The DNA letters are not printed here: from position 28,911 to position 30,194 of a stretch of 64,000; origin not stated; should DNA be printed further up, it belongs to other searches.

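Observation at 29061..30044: Cas4/DUF83-type Fe-S nuclease split by a four-helix transmembrane insertion, with no CRISPR-cas context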

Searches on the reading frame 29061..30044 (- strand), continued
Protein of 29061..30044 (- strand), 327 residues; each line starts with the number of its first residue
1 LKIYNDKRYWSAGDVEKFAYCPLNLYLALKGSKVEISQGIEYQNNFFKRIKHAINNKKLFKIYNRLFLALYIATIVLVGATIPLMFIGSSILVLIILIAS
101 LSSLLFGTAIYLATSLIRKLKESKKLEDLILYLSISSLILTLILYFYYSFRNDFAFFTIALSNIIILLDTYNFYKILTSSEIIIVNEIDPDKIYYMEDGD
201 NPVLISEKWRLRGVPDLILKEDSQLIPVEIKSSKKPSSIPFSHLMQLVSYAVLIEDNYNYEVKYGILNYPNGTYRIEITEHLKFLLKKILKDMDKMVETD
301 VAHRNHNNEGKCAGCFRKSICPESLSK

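Call 41: fold_search(model_id=the predicted structure, library=pdb)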
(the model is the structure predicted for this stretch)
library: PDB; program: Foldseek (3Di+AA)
matches with E <= 10: 260; with E <= 0.001: 20
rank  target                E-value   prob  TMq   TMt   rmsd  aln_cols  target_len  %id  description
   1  8d3l_I                3.5e-06  1.00  0.34  0.49   3.0       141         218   20  Type I-C Cas4-Cas1-Cas2 complex bound to a PAM/PAM prespacer (released 2022-11-02)
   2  8d3l_J                1.2e-05  1.00  0.34  0.49   4.7       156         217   19  Type I-C Cas4-Cas1-Cas2 complex bound to a PAM/PAM prespacer (released 2022-11-02)
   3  8d3q_J                2.0e-05  1.00  0.32  0.53   3.4       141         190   21  Type I-C Cas4-Cas1-Cas2 complex bound to a PAM/NoPAM prespacer (released 2022-11-02)
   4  8xa9_B                5.0e-05  1.00  0.26  0.38   3.7       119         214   18  Human MGME1 in complex with 5'-overhang DNA (released 2024-03-20)
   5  8xa9_A                6.9e-05  1.00  0.27  0.38   3.7       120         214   18  Human MGME1 in complex with 5'-overhang DNA (released 2024-03-20)
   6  5zyv_A                8.9e-05  1.00  0.27  0.42   3.6       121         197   18  Crystal structure of human MGME1 with single strand DNA2 and Ca2+ (released 2018-09-19)
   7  5zyu_A                1.8e-04  1.00  0.28  0.39   3.6       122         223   16  The crystal structure of humanMGME1 with single strand DNA2 (released 2018-09-19)
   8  7mi5_A                1.9e-04  1.00  0.34  0.20   2.0       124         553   18  Asymmetrical PAM-Non PAM prespacer bound Cas4/Cas1/Cas2 complex (released 2021-11-17)
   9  5zyt_D                2.4e-04  1.00  0.26  0.37   3.9       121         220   18  Crystal structure of human MGME1 with 3' overhang double strand DNA3 (released 2018-09-19)
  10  7mi4_A                2.7e-04  1.00  0.34  0.20   1.9       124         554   18  Symmetrical PAM-PAM prespacer bound Cas4/Cas1/Cas2 complex (released 2021-11-17)
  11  5zyt_C                2.8e-04  1.00  0.26  0.37   3.9       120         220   18  Crystal structure of human MGME1 with 3' overhang double strand DNA3 (released 2018-09-19)
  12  5ean_A                3.0e-04  1.00  0.29  0.09   5.7       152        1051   20  Crystal structure of Dna2 in complex with a 5' overhang DNA (released 2015-11-18)
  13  5zyt_B                3.0e-04  1.00  0.27  0.38   3.5       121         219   18  Crystal structure of human MGME1 with 3' overhang double strand DNA3 (released 2018-09-19)
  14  5zyw                  3.1e-04  1.00  0.26  0.36   6.7       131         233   16  The crystal structure of apo-HsMGME1 with Mn2+ (released 2018-09-19)
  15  9iac_B                3.1e-04  1.00  0.31  0.36  18.0       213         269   15  Structure of the Argonaute-associated Cas4 family protein 1 (ACE1) from Microcystis aeruginosa (MaACE1) (released 2025-04-23)
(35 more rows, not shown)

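Call 42: search_protein_families(library=ncbifam, proteins=[P0031, P0078, P0061, P0103, P0125, P0141, P0160, P0007, P0028], max_evalue=0.01)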
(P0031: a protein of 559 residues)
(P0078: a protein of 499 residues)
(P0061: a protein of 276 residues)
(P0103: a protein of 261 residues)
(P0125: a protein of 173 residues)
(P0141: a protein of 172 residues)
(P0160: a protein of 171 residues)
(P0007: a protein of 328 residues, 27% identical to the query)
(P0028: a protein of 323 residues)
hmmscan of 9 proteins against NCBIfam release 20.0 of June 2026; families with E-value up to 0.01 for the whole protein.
P0031 (559 aa): 3 families
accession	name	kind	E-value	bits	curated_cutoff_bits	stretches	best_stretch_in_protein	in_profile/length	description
TIGR00372.1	cas4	equivalog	1.5e-24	86.8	65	1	430-555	54-179/180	CRISPR-associated protein Cas4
NF049935.1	cas4g_cas1g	exception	1.9e-13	49.8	560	1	432-554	63-189/546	CRISPR-associated endonuclease Cas4g/Cas1g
TIGR01896.1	cas_AF1879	equivalog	0.0044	16.7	103.35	1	461-528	178-237/273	type I-A CRISPR-associated protein Cas4/Csa1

P0078 (499 aa): 2 families
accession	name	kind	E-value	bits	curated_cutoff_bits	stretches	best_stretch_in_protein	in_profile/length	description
TIGR00372.1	cas4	equivalog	3.1e-15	56.5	65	1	369-495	58-179/180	CRISPR-associated protein Cas4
NF049935.1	cas4g_cas1g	exception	1.7e-12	46.6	560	1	366-494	62-189/546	CRISPR-associated endonuclease Cas4g/Cas1g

P0061 (276 aa): 3 families
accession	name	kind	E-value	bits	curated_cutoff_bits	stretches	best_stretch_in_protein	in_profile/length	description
TIGR00372.1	cas4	equivalog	2.2e-21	76.5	65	1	152-271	60-178/180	CRISPR-associated protein Cas4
NF049935.1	cas4g_cas1g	exception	9e-12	44.2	560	1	153-271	68-189/546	CRISPR-associated endonuclease Cas4g/Cas1g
TIGR03491.1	TIGR03491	subfamily_domain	0.0035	16.4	97.45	1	176-274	113-207/462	TM0106 family RecB-like putative nuclease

P0103 (261 aa): 3 families
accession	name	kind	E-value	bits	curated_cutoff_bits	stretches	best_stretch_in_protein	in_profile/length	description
TIGR00372.1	cas4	equivalog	1.4e-14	54.4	65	1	144-257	65-179/180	CRISPR-associated protein Cas4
NF049935.1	cas4g_cas1g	exception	2.2e-10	39.6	560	1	142-256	70-189/546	CRISPR-associated endonuclease Cas4g/Cas1g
TIGR03491.1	TIGR03491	subfamily_domain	4.4e-05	22.6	97.45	1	160-259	110-207/462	TM0106 family RecB-like putative nuclease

P0125 (173 aa): 5 families
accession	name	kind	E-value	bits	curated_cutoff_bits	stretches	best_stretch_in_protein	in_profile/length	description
TIGR00372.1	cas4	equivalog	4.9e-22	78.6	65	1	50-168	59-178/180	CRISPR-associated protein Cas4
NF049935.1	cas4g_cas1g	exception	5.1e-14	51.7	560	1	52-168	68-189/546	CRISPR-associated endonuclease Cas4g/Cas1g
TIGR03491.1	TIGR03491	subfamily_domain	6.5e-06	25.4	97.45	1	75-171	113-207/462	TM0106 family RecB-like putative nuclease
TIGR01896.1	cas_AF1879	equivalog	2.2e-05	24.3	103.35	1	76-168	178-272/273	type I-A CRISPR-associated protein Cas4/Csa1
TIGR04328.1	cas4_PREFRAN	exception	0.002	18.2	70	1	51-168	61-175/178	type V CRISPR-associated protein Cas4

P0141 (172 aa): 3 families
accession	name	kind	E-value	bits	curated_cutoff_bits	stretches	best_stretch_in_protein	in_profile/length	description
TIGR00372.1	cas4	equivalog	4.9e-19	68.8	65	1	48-167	60-178/180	CRISPR-associated protein Cas4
NF049935.1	cas4g_cas1g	exception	1.3e-12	47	560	1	43-167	62-189/546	CRISPR-associated endonuclease Cas4g/Cas1g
TIGR03491.1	TIGR03491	subfamily_domain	0.00054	19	97.45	1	71-170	112-207/462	TM0106 family RecB-like putative nuclease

P0160 (171 aa): 3 families
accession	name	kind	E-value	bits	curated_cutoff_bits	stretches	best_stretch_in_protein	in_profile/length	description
TIGR00372.1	cas4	equivalog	9.8e-17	61.4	65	1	50-166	63-178/180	CRISPR-associated protein Cas4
NF049935.1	cas4g_cas1g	exception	8.6e-07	27.8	560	1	48-166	68-189/546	CRISPR-associated endonuclease Cas4g/Cas1g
TIGR03491.1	TIGR03491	subfamily_domain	0.0039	16.2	97.45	1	79-169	118-207/462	TM0106 family RecB-like putative nuclease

P0007 (328 aa): 2 families
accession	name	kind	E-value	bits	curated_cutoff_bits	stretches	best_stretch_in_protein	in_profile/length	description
TIGR00372.1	cas4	equivalog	9.2e-20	71.2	65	1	206-324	61-179/180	CRISPR-associated protein Cas4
NF049935.1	cas4g_cas1g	exception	1e-10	40.8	560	1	205-323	67-189/546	CRISPR-associated endonuclease Cas4g/Cas1g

P0028 (323 aa): 2 families
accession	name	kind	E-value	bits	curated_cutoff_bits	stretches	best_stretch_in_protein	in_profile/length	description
TIGR00372.1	cas4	equivalog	2.8e-23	82.7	65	1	196-319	55-179/180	CRISPR-associated protein Cas4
NF049935.1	cas4g_cas1g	exception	2.7e-10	39.3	560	1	197-318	63-189/546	CRISPR-associated endonuclease Cas4g/Cas1g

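Call 45: search_protein_families(library=padloc, proteins=[window:29061-30044:-, P0031, P0061, P0125], max_evalue=0.01)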
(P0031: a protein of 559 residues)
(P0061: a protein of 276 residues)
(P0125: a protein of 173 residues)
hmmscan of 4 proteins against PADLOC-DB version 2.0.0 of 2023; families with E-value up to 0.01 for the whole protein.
window:29061-30044:- (327 aa): 15 families
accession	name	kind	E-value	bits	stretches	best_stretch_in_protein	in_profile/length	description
PDLC01250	Cas4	-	6.2e-24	83.2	1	206-322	57-168/168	"CAS-I,CAS-II,CAS-III,CAS-IV,CAS-V,CAS-VI; acquisition_associated"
PDLC00943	Cas4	-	6.6e-24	82.8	1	203-322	59-179/180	CRISPR-associated protein Cas4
PDLC00944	Cas4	-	2.1e-23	81.4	1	202-322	57-177/177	Cas4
PDLC01447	Cas4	-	1.4e-19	69.1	1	206-323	49-159/161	"CAS-I,CAS-II,CAS-III,CAS-IV,CAS-V,CAS-VI; acquisition_associated"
PDLC02083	Cas4_II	-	1.5e-16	59.4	1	204-321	68-183/186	-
PDLC02034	Cas4d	-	5.2e-14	50.4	1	203-321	64-180/192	-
PDLC01611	Cas4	-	1.1e-13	49.8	1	202-321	47-156/158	"CAS-I,CAS-II,CAS-III,CAS-IV,CAS-V,CAS-VI; acquisition_associated"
PDLC02087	Cas4b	-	5.3e-12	44.2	1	203-321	68-188/189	-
PDLC02035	Cas4d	-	1.5e-11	42.1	1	204-321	58-174/196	-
PDLC01773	Cas4c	-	1.1e-10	39.3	1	204-323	79-195/229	-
PDLC02085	Cas4a2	-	4.6e-09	34.8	1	174-323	25-163/166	-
PDLC02067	Cas1b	-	2.1e-07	28.1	1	200-321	46-174/533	-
PDLC01747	Cas1g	-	3.1e-06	24.1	1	204-321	56-176/523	-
PDLC00059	DruK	-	5.6e-05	20.5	1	206-321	121-234/326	PD-(D/E)XK nuclease superfamily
PDLC00060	DruK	-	0.0023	15.3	1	205-321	137-259/347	PD-(D/E)XK nuclease superfamily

P0031 (559 aa): 25 families
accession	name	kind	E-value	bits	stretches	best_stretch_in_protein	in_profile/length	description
PDLC00943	Cas4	-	4.1e-25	86.8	1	430-555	54-179/180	CRISPR-associated protein Cas4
PDLC00944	Cas4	-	1.9e-23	81.6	1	406-555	28-177/177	Cas4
PDLC01250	Cas4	-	3.6e-23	80.7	1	412-555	30-168/168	"CAS-I,CAS-II,CAS-III,CAS-IV,CAS-V,CAS-VI; acquisition_associated"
PDLC01447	Cas4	-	4.4e-21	74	2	410-556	31-159/161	"CAS-I,CAS-II,CAS-III,CAS-IV,CAS-V,CAS-VI; acquisition_associated"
PDLC02034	Cas4d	-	1.7e-19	68.2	1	435-554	63-180/192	-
PDLC02035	Cas4d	-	3.3e-18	63.9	1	436-554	57-174/196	-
PDLC01773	Cas4c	-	1.5e-15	55.2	1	437-555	79-194/229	-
PDLC01611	Cas4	-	9.2e-15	53.3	1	436-554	48-156/158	"CAS-I,CAS-II,CAS-III,CAS-IV,CAS-V,CAS-VI; acquisition_associated"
PDLC02083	Cas4_II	-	1.9e-14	52.5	1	436-557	67-186/186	-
PDLC01747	Cas1g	-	1.2e-11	41.9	1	433-554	52-176/523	-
PDLC00059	DruK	-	5e-10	37.1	1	432-554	114-234/326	PD-(D/E)XK nuclease superfamily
PDLC02067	Cas1b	-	6.7e-10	36.4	1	434-554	47-174/533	-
PDLC02087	Cas4b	-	6.4e-08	30.9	1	438-554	70-188/189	-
PDLC00060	DruK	-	9e-08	29.8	1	436-554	135-259/347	PD-(D/E)XK nuclease superfamily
PDLC00058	DruK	-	2.7e-05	21.1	1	434-555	146-274/388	PD-(D/E)XK nuclease superfamily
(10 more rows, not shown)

P0061 (276 aa): 17 families
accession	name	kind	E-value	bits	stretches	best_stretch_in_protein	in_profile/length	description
PDLC00943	Cas4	-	5.8e-22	76.5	2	152-271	60-178/180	CRISPR-associated protein Cas4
PDLC00944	Cas4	-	1.1e-20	72.6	1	153-271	60-176/177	Cas4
PDLC01250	Cas4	-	5.3e-20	70.4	1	152-271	54-167/168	"CAS-I,CAS-II,CAS-III,CAS-IV,CAS-V,CAS-VI; acquisition_associated"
PDLC02034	Cas4d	-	1.8e-18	64.9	1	152-272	64-181/192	-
PDLC01447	Cas4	-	5e-17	60.8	1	11-273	4-159/161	"CAS-I,CAS-II,CAS-III,CAS-IV,CAS-V,CAS-VI; acquisition_associated"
PDLC01773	Cas4c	-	2.5e-16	57.8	1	153-273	79-195/229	-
PDLC02035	Cas4d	-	1.6e-14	51.8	1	153-271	58-174/196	-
PDLC01611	Cas4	-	4.6e-12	44.5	1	164-271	55-156/158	"CAS-I,CAS-II,CAS-III,CAS-IV,CAS-V,CAS-VI; acquisition_associated"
PDLC02083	Cas4_II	-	7.1e-12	44.1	1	150-274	65-186/186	-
PDLC01747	Cas1g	-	4.3e-09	33.5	1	153-271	56-176/523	-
PDLC00060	DruK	-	2.2e-06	25.3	1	155-265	138-253/347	PD-(D/E)XK nuclease superfamily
PDLC02067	Cas1b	-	2.2e-06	24.8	1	153-271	50-174/533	-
PDLC00059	DruK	-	2.5e-06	24.9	1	149-272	115-235/326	PD-(D/E)XK nuclease superfamily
PDLC02085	Cas4a2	-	0.00019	19.8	1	153-271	56-161/166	-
PDLC01775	Cas4c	-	0.00033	18.9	1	175-271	13-108/131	-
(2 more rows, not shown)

P0125 (173 aa): 25 families
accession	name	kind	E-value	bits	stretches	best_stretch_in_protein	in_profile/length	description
PDLC00943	Cas4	-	1.3e-22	78.6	1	50-168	59-178/180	CRISPR-associated protein Cas4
PDLC01250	Cas4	-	2.1e-22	78.2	1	48-168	51-167/168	"CAS-I,CAS-II,CAS-III,CAS-IV,CAS-V,CAS-VI; acquisition_associated"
PDLC02034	Cas4d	-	3.2e-20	70.6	1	51-168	64-180/192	-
PDLC00944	Cas4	-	1.5e-19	68.9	1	50-168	58-176/177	Cas4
PDLC01447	Cas4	-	5.4e-19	67.2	1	38-169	37-158/161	"CAS-I,CAS-II,CAS-III,CAS-IV,CAS-V,CAS-VI; acquisition_associated"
PDLC01773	Cas4c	-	8.8e-18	62.5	1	52-169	79-194/229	-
PDLC02083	Cas4_II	-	2.9e-17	61.7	1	52-169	68-184/186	-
PDLC02035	Cas4d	-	9.6e-15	52.6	1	51-168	57-174/196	-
PDLC01611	Cas4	-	4.8e-14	50.9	1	62-168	54-156/158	"CAS-I,CAS-II,CAS-III,CAS-IV,CAS-V,CAS-VI; acquisition_associated"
PDLC01774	Cas4c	-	1.3e-09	36.1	1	25-168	41-190/213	-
PDLC01747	Cas1g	-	1.3e-09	35.2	1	52-168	56-176/523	-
PDLC02067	Cas1b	-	2.3e-09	34.6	1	52-168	50-174/533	-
PDLC02087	Cas4b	-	1.9e-07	29.4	1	61-168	76-188/189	-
PDLC00942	Cas4a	-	5.8e-06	24.3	1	76-168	178-272/273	"CRISPR-associated protein Cas4/Csa1, subtype I-A/APERN"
PDLC01775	Cas4c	-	7e-06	24.3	1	86-168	24-108/131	-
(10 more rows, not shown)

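Call 48: list_cluster_members(proteins=[P0031, P0041, P0058, P0078, P0061, P0067, P0103, P0111, P0125, P0141])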
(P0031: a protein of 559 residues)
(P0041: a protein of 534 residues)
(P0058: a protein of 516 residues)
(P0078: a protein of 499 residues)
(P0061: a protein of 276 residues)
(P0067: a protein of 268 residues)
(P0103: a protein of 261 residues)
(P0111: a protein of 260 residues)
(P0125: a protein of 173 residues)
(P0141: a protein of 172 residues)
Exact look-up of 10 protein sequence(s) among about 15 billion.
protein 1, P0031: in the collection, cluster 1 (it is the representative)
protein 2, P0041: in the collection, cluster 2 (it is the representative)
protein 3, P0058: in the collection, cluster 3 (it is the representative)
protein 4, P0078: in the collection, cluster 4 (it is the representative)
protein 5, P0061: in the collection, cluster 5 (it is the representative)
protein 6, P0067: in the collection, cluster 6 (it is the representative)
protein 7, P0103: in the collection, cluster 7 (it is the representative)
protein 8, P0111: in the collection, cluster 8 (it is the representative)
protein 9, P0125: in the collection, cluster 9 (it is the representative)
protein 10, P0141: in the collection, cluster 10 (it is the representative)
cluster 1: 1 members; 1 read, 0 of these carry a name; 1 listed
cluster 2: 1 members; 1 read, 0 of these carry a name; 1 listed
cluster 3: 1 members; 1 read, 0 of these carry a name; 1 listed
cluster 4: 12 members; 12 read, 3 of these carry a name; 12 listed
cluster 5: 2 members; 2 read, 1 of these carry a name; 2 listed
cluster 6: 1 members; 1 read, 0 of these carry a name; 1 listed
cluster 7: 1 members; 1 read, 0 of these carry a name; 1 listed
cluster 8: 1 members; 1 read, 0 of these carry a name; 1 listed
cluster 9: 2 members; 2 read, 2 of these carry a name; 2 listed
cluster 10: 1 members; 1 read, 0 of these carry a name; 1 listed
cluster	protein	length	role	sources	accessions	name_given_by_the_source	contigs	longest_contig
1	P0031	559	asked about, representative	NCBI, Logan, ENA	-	-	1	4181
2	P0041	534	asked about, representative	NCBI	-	-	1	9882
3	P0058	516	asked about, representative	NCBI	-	-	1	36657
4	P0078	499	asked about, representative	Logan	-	-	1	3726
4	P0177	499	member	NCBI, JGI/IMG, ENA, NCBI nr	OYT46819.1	hypothetical protein B6U90_00025 [Thermoplasmatales archaeon ex4484_6] | MAG: hypothetical protein B6U90_00025 [Thermoplasmatales archaeon ex4484_6]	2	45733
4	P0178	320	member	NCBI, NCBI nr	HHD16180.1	MAG TPA: Dna2/Cas4 domain-containing protein, partial [Euryarchaeota archaeon] | Dna2/Cas4 domain-containing protein [Euryarchaeota archaeon]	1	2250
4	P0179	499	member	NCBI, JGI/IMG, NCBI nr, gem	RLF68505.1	MAG: hypothetical protein DRN57_03800 [Thermoplasmata archaeon]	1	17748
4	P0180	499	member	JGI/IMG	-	-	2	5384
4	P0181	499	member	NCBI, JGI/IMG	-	-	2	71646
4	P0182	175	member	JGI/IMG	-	-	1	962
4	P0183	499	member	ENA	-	-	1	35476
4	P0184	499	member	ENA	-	-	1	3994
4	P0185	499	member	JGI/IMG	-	-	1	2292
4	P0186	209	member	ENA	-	-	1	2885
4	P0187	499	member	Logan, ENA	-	-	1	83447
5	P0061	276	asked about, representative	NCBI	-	-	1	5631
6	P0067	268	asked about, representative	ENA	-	-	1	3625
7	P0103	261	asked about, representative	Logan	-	-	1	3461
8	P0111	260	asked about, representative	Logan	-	-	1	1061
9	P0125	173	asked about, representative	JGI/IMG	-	CRISPR-associated protein Cas4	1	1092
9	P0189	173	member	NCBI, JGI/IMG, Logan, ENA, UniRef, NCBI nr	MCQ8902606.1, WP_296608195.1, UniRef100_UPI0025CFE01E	MAG: CRISPR-associated protein Cas4 [Methanothrix sp.] | CRISPR-associated protein Cas4 n=1 Tax=Methanothrix sp. TaxID=90426 RepID=UPI0025CFE01E | CRISPR-associated protein Cas4 [Methanothrix sp.]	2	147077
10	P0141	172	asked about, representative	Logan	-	-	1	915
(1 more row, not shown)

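Call 59: search_protein_families(library=phrogs, proteins=[window:29061-30044:-], max_evalue=1)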
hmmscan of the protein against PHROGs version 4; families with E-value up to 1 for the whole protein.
window:29061-30044:- (327 aa): 3 families
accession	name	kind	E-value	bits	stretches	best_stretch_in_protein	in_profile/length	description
phrog_1706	-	DNA, RNA and nucleotide metabolism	1.2e-08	35.8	1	207-326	118-247/293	CRISPR/Cas system associated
phrog_298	-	DNA, RNA and nucleotide metabolism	0.0015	18.9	1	203-301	158-266/293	exonuclease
phrog_35024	-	unknown function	0.0024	17.7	1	211-321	78-205/572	-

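Call 86: find_encoding_contigs(protein=P0189, flank=5000, max_places=2)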
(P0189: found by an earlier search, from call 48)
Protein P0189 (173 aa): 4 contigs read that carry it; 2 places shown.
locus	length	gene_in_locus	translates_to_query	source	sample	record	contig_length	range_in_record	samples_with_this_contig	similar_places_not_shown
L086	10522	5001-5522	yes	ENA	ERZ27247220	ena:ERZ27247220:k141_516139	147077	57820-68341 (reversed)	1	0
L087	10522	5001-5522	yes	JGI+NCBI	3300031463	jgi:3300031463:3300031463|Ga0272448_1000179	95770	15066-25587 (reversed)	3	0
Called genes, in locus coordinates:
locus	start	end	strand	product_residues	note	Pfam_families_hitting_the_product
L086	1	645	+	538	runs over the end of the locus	PF00118:Cpn60_TCP1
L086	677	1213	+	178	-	PF01025:GrpE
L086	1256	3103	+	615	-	PF00012:HSP70, PF06723:MreB_Mbl, PF00012:HSP70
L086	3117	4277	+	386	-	PF00226:DnaJ, PF01556:DnaJ_C, PF00684:DnaJ_CXXCXGXG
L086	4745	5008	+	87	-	-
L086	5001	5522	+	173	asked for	PF12705:PDDEXK_1 (weak), PF01930:Cas_Cas4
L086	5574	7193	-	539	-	PF00795:CN_hydrolase, PF02540:NAD_synthase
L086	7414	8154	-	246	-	PF04476:4HFCP_synth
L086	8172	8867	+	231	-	PF00977:His_biosynth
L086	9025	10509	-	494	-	PF01336:tRNA_anti-codon (faint), PF00149:Metallophos, PF04042:DNA_pol_E_B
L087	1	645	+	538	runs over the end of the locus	PF00118:Cpn60_TCP1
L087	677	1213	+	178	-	PF01025:GrpE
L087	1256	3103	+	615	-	PF00012:HSP70, PF06723:MreB_Mbl, PF00012:HSP70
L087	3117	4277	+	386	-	PF00226:DnaJ, PF01556:DnaJ_C, PF00684:DnaJ_CXXCXGXG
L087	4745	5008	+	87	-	-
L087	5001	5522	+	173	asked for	PF12705:PDDEXK_1 (weak), PF01930:Cas_Cas4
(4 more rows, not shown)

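Call 90: find_encoding_contigs(protein=P0127, flank=3000, max_places=2)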
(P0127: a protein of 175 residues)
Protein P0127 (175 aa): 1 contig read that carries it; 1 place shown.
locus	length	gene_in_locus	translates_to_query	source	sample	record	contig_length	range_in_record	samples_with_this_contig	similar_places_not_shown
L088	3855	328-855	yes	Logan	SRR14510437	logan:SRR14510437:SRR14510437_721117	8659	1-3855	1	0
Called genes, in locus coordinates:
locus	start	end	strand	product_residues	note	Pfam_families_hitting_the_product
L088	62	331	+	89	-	-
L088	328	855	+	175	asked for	PF12705:PDDEXK_1, PF01930:Cas_Cas4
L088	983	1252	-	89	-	-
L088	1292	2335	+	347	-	PF13191:AAA_16, PF24883:NPHP3_N (faint), PF00004:AAA, PF13401:AAA_22, PF22703:Cdc6_lid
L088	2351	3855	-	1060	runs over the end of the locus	PF25794:SACS (weak)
